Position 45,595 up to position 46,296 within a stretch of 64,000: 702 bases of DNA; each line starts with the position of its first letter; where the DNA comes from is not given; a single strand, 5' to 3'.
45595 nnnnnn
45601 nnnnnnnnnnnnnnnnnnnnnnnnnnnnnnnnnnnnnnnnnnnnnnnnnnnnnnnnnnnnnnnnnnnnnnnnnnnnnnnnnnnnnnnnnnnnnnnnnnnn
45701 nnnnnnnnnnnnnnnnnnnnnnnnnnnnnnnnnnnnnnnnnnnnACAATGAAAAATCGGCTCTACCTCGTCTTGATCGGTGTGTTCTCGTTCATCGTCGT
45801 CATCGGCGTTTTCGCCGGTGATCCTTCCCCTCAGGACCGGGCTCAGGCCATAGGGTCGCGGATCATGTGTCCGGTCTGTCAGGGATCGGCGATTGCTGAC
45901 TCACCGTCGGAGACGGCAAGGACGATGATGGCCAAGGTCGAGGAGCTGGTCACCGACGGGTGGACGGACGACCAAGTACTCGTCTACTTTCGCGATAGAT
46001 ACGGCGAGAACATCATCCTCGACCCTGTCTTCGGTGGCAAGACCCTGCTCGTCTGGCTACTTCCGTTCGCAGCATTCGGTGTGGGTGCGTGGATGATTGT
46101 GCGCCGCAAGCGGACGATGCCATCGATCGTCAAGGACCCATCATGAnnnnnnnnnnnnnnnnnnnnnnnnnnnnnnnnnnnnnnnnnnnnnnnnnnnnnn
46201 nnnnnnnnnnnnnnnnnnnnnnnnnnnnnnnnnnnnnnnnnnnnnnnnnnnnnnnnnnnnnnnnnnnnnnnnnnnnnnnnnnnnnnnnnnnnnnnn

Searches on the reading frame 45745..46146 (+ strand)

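Call 48: search_protein_families(library=pfam, proteins=[window:45745-46146:+], max_evalue=0.001)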
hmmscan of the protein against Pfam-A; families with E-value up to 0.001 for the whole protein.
window:45745-46146:+ (133 aa): 1 family
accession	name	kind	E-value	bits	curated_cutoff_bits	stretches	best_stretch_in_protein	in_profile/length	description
PF03918.19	CcmH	-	9.5e-28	96.7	25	1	24-124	20-120/143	Cytochrome C biogenesis protein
